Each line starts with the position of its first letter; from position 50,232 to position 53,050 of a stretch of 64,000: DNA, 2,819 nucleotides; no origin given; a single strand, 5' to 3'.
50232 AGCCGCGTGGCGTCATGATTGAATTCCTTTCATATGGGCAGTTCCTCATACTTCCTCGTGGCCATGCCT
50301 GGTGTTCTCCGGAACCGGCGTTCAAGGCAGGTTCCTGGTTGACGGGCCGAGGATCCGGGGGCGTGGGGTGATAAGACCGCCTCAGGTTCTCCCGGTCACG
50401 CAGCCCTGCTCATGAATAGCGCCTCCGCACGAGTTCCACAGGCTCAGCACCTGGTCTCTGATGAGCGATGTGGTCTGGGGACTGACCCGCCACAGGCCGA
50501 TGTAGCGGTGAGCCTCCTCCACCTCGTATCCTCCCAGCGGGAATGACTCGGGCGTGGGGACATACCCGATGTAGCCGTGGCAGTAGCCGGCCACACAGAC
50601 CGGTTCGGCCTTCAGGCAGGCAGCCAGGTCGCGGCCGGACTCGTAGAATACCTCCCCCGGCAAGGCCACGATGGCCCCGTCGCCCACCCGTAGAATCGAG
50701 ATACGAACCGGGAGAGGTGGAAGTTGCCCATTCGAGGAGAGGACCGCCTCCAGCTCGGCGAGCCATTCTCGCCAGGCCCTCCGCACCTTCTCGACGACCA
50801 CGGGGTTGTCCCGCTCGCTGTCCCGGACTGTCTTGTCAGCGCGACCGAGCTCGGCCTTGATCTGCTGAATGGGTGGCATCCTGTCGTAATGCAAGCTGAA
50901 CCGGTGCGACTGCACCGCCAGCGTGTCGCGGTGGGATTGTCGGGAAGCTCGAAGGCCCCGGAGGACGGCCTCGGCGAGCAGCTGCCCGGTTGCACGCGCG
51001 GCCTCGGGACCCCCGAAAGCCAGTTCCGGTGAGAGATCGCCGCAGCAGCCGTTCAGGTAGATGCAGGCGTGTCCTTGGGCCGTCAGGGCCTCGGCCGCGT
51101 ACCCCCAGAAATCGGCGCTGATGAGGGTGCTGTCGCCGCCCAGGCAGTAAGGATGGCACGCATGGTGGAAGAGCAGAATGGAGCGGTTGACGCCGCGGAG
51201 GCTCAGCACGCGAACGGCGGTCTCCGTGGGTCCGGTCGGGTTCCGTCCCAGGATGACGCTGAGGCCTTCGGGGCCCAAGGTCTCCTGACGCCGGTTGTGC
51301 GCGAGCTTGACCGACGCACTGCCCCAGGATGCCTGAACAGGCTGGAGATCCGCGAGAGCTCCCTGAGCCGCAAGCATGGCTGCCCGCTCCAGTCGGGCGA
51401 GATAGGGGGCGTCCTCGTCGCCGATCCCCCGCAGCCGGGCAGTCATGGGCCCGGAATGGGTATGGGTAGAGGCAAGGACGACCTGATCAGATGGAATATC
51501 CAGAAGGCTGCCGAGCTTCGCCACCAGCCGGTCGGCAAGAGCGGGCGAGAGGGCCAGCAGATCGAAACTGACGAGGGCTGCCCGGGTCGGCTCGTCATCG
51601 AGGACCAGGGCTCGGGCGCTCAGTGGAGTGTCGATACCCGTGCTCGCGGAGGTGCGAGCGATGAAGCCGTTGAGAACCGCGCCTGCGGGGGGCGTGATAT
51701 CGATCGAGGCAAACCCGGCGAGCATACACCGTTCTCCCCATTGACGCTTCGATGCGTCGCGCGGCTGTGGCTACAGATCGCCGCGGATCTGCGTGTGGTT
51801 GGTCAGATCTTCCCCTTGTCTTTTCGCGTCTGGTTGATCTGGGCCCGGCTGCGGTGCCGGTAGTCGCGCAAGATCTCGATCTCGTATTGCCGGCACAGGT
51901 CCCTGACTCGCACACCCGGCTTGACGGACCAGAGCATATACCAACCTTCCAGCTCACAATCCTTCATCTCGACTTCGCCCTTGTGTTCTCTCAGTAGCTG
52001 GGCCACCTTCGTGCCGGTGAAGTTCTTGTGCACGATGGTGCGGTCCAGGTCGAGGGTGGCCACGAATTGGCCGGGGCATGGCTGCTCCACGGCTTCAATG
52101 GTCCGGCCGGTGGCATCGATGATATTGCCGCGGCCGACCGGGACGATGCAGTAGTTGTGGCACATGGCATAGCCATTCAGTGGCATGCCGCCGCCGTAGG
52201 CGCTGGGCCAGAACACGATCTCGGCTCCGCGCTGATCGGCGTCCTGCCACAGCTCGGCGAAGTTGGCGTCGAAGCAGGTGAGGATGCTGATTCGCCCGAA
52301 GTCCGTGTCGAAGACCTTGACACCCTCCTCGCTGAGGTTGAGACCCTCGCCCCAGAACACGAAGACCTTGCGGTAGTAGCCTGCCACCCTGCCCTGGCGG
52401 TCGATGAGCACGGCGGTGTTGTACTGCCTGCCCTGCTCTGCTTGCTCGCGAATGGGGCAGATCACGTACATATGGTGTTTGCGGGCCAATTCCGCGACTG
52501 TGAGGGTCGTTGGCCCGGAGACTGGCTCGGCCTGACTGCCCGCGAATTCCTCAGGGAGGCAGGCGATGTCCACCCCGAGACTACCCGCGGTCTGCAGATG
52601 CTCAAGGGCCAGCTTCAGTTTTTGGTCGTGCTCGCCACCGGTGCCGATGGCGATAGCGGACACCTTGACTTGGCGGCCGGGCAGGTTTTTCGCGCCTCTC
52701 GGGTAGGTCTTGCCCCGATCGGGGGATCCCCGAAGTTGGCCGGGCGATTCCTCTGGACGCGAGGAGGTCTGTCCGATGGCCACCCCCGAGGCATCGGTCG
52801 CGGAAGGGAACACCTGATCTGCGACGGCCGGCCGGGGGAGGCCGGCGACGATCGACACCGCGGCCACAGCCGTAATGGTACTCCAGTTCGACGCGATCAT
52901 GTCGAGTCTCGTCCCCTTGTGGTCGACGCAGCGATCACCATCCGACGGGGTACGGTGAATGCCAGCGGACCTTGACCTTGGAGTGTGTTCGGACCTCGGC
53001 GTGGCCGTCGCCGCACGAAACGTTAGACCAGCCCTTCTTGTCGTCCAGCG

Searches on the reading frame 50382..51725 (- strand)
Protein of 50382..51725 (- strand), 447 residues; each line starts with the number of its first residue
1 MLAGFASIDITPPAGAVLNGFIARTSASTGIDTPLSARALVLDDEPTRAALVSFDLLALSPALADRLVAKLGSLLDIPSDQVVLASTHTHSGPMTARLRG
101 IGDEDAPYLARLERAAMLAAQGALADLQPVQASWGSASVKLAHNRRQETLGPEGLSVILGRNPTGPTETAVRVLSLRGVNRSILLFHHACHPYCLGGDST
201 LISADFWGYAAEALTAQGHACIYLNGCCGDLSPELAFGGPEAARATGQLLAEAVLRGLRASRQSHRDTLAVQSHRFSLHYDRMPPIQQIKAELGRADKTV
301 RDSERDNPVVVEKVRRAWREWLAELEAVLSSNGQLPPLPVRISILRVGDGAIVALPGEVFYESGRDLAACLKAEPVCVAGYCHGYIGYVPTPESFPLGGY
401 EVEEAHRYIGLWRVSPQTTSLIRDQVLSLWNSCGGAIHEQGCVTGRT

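Call 22: search_protein_families(library=pfam, proteins=[window:50382-51725:-], max_evalue=0.001)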
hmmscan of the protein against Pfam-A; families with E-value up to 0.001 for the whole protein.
window:50382-51725:- (447 aa): 1 family
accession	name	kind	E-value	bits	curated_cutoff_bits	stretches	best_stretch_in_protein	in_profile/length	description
PF04734.18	Ceramidase_alk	-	6.1e-18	65.2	32.1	2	3-214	3-226/509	Neutral/alkaline non-lysosomal ceramidase, N-terminal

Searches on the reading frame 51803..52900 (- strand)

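Call 22: search_protein_families(library=pfam, proteins=[window:51803-52900:-], max_evalue=0.001)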
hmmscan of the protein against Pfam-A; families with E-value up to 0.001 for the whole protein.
window:51803-52900:- (365 aa): 1 family
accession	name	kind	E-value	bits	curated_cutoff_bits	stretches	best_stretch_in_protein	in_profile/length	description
PF00795.27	CN_hydrolase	-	9.8e-23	81.2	23.2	1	91-231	14-171/256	Carbon-nitrogen hydrolase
